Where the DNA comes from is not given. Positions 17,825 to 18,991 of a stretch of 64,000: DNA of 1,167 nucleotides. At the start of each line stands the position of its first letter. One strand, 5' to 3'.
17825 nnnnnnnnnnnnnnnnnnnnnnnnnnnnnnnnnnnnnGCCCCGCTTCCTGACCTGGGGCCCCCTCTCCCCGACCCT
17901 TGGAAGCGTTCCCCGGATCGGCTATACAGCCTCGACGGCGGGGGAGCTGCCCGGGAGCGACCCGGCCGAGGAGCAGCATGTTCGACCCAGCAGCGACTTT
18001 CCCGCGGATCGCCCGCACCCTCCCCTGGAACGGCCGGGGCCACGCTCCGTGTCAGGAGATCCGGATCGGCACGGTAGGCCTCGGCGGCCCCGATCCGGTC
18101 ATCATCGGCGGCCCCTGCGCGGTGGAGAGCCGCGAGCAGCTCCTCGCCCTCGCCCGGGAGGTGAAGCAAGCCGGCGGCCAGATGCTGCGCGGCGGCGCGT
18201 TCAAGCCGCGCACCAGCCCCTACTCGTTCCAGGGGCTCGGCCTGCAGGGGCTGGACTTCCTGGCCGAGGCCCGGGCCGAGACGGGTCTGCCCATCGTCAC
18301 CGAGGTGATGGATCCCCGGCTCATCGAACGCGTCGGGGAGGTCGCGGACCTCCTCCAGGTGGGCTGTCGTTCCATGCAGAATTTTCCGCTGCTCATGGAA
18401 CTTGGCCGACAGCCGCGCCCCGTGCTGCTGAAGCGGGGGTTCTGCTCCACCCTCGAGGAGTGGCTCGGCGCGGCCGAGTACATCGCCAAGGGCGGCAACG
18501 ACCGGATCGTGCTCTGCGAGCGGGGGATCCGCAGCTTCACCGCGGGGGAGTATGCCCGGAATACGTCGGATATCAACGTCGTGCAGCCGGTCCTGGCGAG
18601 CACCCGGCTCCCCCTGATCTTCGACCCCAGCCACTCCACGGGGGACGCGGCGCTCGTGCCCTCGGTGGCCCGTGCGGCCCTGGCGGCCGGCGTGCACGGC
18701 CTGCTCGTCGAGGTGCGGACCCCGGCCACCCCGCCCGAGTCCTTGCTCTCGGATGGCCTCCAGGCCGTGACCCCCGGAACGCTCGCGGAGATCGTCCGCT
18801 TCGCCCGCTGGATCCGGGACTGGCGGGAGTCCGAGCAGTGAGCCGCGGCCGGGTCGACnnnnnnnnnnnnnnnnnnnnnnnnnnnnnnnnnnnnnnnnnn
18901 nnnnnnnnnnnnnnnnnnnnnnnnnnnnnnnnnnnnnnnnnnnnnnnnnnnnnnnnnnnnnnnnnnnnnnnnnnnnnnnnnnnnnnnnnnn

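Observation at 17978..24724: DAHP synthase followed by a coupled trio: CxxCH lipoprotein, tri-haem beta-propeller cytochrome-like protein and propeller/PBP1 fusion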

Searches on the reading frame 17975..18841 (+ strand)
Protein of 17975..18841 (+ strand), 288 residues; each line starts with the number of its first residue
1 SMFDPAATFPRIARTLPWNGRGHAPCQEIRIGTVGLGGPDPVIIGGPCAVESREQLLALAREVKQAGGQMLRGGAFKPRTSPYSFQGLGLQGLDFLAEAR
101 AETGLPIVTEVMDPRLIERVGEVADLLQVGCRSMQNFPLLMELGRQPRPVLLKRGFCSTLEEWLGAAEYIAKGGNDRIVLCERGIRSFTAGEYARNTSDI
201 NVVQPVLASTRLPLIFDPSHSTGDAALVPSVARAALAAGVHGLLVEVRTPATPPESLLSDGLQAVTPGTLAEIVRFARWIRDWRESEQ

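Call 5: search_protein_families(library=pfam, proteins=[window:17975-18841:+], max_evalue=0.01)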
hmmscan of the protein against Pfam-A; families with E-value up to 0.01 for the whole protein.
window:17975-18841:+ (288 aa): 1 family
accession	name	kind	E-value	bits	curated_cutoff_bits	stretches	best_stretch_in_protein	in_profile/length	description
PF00793.26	DAHP_synth_1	-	2.4e-63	214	25.5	1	36-273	12-257/270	DAHP synthetase I family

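Call 6: search_protein_families(library=ncbifam, proteins=[window:17975-18841:+], max_evalue=0.01)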
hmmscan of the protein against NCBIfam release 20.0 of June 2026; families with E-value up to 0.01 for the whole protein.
window:17975-18841:+ (288 aa): 8 families
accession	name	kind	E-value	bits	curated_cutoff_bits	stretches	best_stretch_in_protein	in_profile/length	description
NF006421.0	PRK08673.1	subfamily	2.2e-102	342.8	335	1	27-282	81-331/338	3-deoxy-7-phosphoheptulonate synthase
TIGR01361.1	DAHP_synth_Bsub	equivalog_domain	1.5e-90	303.1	267.75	1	30-276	15-256/260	3-deoxy-7-phosphoheptulonate synthase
NF009933.0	PRK13396.1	subfamily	3.6e-85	286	486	1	32-274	92-331/352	3-deoxy-7-phosphoheptulonate synthase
NF041229.1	BagF_FevY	exception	3e-77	260.1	700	1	22-274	72-319/340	phospho-2-dehydro-3-deoxyheptonate aldolase BagF/FevY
NF009239.0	PRK12595.1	equivalog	5.4e-77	259.2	279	1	29-265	107-338/360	bifunctional 3-deoxy-7-phosphoheptulonate synthase/chorismate mutase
TIGR01362.1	KDO8P_synth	equivalog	2.8e-26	92.2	314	1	42-275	4-247/258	3-deoxy-8-phosphooctulonate synthase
NF003543.0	PRK05198.1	equivalog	2.9e-26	92.1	242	1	41-275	18-262/273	3-deoxy-8-phosphooctulonate synthase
NF009109.0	PRK12457.1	equivalog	3.1e-16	59.5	457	1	78-266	60-254/281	3-deoxy-8-phosphooctulonate synthase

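Call 52: search_solved_structures(query=window:17978-18841:+, max_evalue=1e-20, show_alignments=2)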
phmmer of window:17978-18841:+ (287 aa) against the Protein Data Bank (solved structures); distinct sequences matched with E-value up to 1e-20: 11.
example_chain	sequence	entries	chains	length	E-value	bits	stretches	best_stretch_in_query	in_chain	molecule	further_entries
1vs1_A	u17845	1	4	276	3e-79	269.8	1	29-280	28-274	3-deoxy-7-phosphoheptulonate synthase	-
3pg8_A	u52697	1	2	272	4.5e-68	233.1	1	26-276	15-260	Phospho-2-dehydro-3-deoxyheptonate aldolase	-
1rzm_A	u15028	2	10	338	7.1e-68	232.5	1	25-276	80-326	Phospho-2-dehydro-3-deoxyheptonate aldolase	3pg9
1vr6_A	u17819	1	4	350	8e-68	232.3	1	25-276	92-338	Phospho-2-dehydro-3-deoxyheptonate aldolase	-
4grs_A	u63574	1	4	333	5.7e-64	219.7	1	25-271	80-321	Phospho-2-dehydro-3-deoxyheptonate aldolase, 2-dehydro-3-deoxyphosphoheptonate aldolase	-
1zco_A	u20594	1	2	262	1.5e-63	218.3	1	35-271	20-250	2-dehydro-3-deoxyphosphoheptonate aldolase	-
4c1k_A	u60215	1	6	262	3.8e-63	217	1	33-271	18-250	2-DEHYDRO-3-DEOXYPHOSPHOHEPTONATE ALDOLASE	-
4c1l_A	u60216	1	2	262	2.8e-62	214.2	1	33-271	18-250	2-dehydro-3-deoxyphosphoheptonate aldolase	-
3nvt_A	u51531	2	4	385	3e-62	214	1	33-262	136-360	3-deoxy-D-arabino-heptulosonate 7-phosphate synthase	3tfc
5j6f_A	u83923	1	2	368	5e-59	203.5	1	34-266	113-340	3-deoxy-D-arabino-heptulosonate 7-phosphate synthase, chorismate mutase-isozyme 3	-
3stg_A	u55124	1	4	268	8.4e-21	78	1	27-248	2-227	2-dehydro-3-deoxyphosphooctonate aldolase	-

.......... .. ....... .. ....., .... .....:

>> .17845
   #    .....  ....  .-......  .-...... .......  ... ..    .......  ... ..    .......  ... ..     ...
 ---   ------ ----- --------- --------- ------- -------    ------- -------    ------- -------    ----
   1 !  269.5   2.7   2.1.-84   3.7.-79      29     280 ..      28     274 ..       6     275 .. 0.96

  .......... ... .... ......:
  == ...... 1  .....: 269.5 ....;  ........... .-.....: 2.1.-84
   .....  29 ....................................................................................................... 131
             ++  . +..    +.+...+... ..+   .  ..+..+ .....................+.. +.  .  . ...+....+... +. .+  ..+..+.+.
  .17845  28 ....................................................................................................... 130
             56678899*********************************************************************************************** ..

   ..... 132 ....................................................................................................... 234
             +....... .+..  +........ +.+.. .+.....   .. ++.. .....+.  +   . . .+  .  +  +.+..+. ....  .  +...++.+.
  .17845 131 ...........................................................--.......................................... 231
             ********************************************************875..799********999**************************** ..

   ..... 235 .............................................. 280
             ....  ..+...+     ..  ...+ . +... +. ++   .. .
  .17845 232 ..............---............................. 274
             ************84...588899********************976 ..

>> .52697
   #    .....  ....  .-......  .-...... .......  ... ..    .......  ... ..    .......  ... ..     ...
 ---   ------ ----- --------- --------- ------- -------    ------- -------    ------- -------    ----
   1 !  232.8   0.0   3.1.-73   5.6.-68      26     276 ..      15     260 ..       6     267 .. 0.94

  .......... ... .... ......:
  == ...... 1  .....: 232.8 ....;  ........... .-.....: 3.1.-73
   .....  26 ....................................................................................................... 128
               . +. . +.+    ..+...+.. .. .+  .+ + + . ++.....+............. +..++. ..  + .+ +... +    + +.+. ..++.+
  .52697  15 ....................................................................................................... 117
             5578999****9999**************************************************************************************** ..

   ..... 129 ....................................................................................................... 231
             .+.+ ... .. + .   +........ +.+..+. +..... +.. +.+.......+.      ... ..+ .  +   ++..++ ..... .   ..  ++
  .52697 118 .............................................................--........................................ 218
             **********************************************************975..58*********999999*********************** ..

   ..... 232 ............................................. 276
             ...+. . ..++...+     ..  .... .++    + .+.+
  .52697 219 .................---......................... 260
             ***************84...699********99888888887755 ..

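Call 71: find_related_loci(query=window:17978-18841:+, collection=metagenome_contigs, flank=8000)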
Query window:17978-18841:+ (287 aa) in metagenome_contigs; peptide patterns used: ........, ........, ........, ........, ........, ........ (x = any residue, [..] = any of these).
129 stretches matched a pattern; 24 encode a relative of the query (tblastn E <= 1e-3); 24 distinct loci.
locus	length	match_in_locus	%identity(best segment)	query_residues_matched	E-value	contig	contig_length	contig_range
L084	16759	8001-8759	57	28-280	5e-85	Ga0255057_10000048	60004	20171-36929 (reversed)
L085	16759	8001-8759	57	28-280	5e-85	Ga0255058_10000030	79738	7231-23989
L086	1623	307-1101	54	9-279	1e-88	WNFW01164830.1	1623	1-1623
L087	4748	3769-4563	54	9-279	4e-84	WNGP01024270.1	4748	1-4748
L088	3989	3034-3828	54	9-279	3e-84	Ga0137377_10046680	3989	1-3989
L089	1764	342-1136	54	9-279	9e-88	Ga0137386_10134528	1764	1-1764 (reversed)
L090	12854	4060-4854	54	9-279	2e-83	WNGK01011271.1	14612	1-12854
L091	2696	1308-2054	53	28-281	2e-84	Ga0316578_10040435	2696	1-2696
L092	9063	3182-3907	56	28-273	8e-83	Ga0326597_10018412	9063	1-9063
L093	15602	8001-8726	56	28-273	6e-83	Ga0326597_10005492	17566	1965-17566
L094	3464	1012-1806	53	9-279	1e-82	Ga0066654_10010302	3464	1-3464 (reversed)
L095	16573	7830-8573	53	28-280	3e-80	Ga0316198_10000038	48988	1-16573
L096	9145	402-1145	52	28-279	3e-79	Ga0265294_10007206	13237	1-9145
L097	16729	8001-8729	55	28-274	7e-79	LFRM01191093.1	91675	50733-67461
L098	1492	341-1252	47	9-279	4e-82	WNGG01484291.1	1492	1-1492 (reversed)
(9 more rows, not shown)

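Call 91: search_protein_families(library=pfam, proteins=[L097:5490-6638:+, L097:6631-7713:+, L097:7749-8774:+, L097:8781-10121:+, L097:10118-10975:+, L097:10977-12131:+, L084:6080-7195:+, L084:7195-7851:+, L084:8807-9817:+, L084:9864-10505:+], max_evalue=0.00001)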
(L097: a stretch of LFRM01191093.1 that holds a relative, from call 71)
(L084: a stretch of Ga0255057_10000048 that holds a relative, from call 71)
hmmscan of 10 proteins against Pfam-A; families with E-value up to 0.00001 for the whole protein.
L097:5490-6638:+ (382 aa): 2 families
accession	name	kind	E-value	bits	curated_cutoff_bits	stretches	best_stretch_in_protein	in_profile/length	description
PF06925.17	MGDG_synth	-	3.5e-35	122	25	1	20-185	1-169/169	Monogalactosyldiacylglycerol (MGDG) synthase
PF04101.22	Glyco_tran_28_C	-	1.9e-09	38.2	22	1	210-350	2-154/166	Glycosyltransferase family 28 C-terminal domain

L097:6631-7713:+ (360 aa): 1 family
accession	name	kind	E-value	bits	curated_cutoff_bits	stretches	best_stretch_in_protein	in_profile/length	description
PF00365.25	PFK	-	7e-110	367.2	30.9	1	4-309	1-275/277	Phosphofructokinase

L097:7749-8774:+ (341 aa): 3 families
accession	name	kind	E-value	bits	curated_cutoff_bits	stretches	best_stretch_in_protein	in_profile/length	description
PF00793.26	DAHP_synth_1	-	1.4e-81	273.8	25.5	1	90-332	10-264/270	DAHP synthetase I family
PF18152.6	DAHP_snth_FXD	-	5.6e-16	58.6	27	1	1-67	1-65/67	DAHP synthase ferredoxin-like domain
PF03102.20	NeuB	-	2.7e-11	43.9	22.1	1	143-338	52-238/241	NeuB family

L097:8781-10121:+ (446 aa): 1 family
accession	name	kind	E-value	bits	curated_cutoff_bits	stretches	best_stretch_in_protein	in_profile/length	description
PF00275.25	EPSP_synthase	-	3.7e-115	385.4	22.8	1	7-436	3-415/417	EPSP synthase (3-phosphoshikimate 1-carboxyvinyltransferase)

L097:10118-10975:+ (285 aa): 4 families
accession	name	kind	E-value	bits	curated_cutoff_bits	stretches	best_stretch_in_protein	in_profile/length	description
PF08501.16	Shikimate_dh_N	-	1e-29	103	27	1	13-94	1-82/83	Shikimate dehydrogenase substrate binding domain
PF18317.6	SDH_C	-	3.1e-10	40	25.8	1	252-281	1-30/31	Shikimate 5'-dehydrogenase C-terminal domain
PF01488.26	Shikimate_DH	-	8.8e-08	32.8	24.3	1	123-202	9-84/138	Shikimate / quinate 5-dehydrogenase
PF03435.24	Sacchrp_dh_NADP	-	7.7e-06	26.7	25.1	0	129-202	1-77/129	Saccharopine dehydrogenase NADP binding domain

L097:10977-12131:+ (384 aa): 1 family
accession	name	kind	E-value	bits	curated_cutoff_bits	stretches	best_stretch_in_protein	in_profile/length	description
PF01264.26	Chorismate_synt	-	4.7e-122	407.2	27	1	2-359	1-327/327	Chorismate synthase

L084:6080-7195:+ (371 aa): 1 family
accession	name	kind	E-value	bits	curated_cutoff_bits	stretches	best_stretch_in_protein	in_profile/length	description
PF02470.25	MlaD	-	1.3e-09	38.6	25.1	1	90-190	11-78/81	MlaD protein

L084:7195-7851:+ (218 aa): 1 family
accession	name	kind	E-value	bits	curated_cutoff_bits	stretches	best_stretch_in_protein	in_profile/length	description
PF03886.18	ABC_trans_aux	-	1.2e-38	132.7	26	1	56-210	6-161/161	ABC-type transport auxiliary lipoprotein component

L084:8807-9817:+ (336 aa): 1 family
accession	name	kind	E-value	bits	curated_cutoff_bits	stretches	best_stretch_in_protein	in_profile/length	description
PF02369.22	Big_1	-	2.4e-09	37.6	34.9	1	87-143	28-83/93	Bacterial Ig-like domain (group 1)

L084:9864-10505:+ (213 aa): 2 families
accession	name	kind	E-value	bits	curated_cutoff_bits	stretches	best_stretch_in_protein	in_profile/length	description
PF13505.12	OMP_b-brl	-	7.3e-11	43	28.7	1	13-205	1-169/175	Outer membrane protein beta-barrel domain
PF13568.12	OMP_b-brl_2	-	5.5e-10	40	27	1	50-192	33-173/175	Outer membrane protein beta-barrel domain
